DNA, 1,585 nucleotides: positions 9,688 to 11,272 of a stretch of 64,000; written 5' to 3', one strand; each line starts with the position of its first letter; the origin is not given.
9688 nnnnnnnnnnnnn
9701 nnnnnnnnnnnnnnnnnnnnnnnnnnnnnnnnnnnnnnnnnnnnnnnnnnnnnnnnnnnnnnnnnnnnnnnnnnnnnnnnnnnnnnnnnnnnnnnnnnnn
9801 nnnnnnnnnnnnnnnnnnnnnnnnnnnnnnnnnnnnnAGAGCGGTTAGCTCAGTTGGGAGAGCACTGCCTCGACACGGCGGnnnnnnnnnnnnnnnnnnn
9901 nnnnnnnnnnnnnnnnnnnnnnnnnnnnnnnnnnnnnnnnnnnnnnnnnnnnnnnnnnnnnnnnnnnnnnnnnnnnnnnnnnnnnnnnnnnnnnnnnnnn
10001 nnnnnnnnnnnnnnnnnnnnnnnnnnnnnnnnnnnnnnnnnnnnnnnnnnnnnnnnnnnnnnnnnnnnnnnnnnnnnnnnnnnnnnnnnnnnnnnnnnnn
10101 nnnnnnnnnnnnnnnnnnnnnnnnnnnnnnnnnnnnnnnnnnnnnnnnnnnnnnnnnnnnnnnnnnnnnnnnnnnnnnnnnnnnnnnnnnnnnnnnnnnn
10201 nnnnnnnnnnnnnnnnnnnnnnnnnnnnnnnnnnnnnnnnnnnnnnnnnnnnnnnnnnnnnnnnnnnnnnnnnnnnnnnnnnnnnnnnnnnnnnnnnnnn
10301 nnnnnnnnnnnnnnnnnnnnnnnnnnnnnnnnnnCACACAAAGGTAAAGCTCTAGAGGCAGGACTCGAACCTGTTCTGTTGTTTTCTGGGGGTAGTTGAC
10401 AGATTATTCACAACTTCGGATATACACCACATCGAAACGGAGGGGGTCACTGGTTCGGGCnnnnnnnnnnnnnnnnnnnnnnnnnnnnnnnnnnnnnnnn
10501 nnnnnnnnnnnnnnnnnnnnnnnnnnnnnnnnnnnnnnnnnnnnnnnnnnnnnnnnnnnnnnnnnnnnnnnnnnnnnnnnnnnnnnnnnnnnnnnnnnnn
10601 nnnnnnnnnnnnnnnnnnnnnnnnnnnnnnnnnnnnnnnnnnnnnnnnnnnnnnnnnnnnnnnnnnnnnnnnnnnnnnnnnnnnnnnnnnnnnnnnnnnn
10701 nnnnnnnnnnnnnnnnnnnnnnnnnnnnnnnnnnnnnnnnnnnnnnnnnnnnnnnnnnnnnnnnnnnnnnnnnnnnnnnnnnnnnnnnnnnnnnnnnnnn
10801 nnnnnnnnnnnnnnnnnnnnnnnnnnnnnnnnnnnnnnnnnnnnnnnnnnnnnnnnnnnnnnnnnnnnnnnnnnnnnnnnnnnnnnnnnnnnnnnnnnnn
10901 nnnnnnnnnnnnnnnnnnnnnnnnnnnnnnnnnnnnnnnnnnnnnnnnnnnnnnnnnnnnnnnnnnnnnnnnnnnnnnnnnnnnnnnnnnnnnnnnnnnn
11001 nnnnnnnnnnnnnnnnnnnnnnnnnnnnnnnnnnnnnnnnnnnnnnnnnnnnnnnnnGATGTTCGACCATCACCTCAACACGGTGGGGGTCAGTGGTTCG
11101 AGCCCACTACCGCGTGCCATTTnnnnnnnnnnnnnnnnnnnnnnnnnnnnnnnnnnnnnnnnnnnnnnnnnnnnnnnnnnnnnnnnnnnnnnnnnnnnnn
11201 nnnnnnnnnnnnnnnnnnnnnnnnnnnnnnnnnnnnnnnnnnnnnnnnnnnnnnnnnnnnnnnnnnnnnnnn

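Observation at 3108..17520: Five co-oriented tRNA-Val(GAC) fragments but no intact tRNA gene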

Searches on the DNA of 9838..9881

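Call 66: search_rna_families(source=window, start=9838, end=9881, threshold=evalue, max_evalue=10, show_alignments=2)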
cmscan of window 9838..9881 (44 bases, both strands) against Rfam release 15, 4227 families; matches with E-value up to 10: 4.
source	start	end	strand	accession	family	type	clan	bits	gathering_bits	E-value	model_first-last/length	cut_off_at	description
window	9848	9866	-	RF01122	sR39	Gene; snRNA; snoRNA; CD-box;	-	12.6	50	0.11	38-56/56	no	Small nucleolar RNA sR39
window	9848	9863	-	RF01131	sR47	Gene; snRNA; snoRNA; CD-box;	CL00132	9.6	40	1.1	40-55/55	no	Small nucleolar RNA sR47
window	9845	9881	+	RF00233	Tymo_tRNA-like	Cis-reg;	-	8.3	40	4.8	1-37/84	3'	Tymovirus/Pomovirus/Furovirus tRNA-like 3' UTR element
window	9848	9860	-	RF01127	sR42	Gene; snRNA; snoRNA; CD-box;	-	6.4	38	7.1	51-63/63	no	Small nucleolar RNA sR42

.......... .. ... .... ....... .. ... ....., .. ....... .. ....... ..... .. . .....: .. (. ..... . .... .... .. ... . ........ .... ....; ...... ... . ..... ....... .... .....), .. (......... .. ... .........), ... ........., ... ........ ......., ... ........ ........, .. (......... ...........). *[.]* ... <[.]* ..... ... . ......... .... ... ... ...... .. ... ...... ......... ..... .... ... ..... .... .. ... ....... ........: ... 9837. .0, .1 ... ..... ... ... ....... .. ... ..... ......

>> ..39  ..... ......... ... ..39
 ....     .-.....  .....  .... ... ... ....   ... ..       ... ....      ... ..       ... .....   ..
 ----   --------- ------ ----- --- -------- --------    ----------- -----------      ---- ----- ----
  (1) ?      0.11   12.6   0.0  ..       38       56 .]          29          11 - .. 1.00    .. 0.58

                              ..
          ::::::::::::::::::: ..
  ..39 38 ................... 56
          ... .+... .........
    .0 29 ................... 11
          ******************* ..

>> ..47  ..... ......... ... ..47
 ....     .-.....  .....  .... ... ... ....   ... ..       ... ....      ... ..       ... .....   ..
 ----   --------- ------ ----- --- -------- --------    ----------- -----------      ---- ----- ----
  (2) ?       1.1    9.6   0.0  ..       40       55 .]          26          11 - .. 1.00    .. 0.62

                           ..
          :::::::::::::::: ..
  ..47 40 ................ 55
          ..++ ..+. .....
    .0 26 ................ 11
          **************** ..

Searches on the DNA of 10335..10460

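Call 68: search_rna_families(source=window, start=10335, end=10460, threshold=evalue, max_evalue=10, show_alignments=3)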
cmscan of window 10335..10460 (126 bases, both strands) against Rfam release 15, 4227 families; matches with E-value up to 10: 1.
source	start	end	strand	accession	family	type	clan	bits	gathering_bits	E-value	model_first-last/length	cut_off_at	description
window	10406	10422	+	RF03010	mcrA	Gene; sRNA;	-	9.9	57.6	1.8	1-51/51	no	mcrA RNA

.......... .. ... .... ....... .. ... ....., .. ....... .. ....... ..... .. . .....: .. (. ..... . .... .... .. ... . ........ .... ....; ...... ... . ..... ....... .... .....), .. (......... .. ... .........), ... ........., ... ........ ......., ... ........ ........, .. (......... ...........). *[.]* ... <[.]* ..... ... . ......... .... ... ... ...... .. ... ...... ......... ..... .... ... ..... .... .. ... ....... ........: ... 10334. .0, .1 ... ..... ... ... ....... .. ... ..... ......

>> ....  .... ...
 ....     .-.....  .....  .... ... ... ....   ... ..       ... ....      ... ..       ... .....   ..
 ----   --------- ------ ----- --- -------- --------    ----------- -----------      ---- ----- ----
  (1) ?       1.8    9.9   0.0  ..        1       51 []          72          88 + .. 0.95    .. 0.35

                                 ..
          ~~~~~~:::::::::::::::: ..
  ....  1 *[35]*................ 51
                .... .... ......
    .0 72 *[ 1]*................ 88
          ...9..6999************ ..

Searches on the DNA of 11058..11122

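Call 67: search_rna_families(source=window, start=11058, end=11122, threshold=evalue, max_evalue=10, show_alignments=2)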
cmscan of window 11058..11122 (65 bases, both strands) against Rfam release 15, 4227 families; matches with E-value up to 10: 3.
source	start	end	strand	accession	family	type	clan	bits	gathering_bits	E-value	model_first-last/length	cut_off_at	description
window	11081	11122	-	RF02194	HPnc0260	Gene; antisense;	-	20.7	59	2.4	114-156/156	5'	Bacterial antisense RNA HPnc0260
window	11058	11116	+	RF00005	tRNA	Gene; tRNA;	CL00001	14.7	29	0.51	15-71/71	5'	tRNA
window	11066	11096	-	RF02186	ST7-OT3_4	Gene; lncRNA;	-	6.9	80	6.5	42-73/73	no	ST7 overlapping transcript 3 conserved region 4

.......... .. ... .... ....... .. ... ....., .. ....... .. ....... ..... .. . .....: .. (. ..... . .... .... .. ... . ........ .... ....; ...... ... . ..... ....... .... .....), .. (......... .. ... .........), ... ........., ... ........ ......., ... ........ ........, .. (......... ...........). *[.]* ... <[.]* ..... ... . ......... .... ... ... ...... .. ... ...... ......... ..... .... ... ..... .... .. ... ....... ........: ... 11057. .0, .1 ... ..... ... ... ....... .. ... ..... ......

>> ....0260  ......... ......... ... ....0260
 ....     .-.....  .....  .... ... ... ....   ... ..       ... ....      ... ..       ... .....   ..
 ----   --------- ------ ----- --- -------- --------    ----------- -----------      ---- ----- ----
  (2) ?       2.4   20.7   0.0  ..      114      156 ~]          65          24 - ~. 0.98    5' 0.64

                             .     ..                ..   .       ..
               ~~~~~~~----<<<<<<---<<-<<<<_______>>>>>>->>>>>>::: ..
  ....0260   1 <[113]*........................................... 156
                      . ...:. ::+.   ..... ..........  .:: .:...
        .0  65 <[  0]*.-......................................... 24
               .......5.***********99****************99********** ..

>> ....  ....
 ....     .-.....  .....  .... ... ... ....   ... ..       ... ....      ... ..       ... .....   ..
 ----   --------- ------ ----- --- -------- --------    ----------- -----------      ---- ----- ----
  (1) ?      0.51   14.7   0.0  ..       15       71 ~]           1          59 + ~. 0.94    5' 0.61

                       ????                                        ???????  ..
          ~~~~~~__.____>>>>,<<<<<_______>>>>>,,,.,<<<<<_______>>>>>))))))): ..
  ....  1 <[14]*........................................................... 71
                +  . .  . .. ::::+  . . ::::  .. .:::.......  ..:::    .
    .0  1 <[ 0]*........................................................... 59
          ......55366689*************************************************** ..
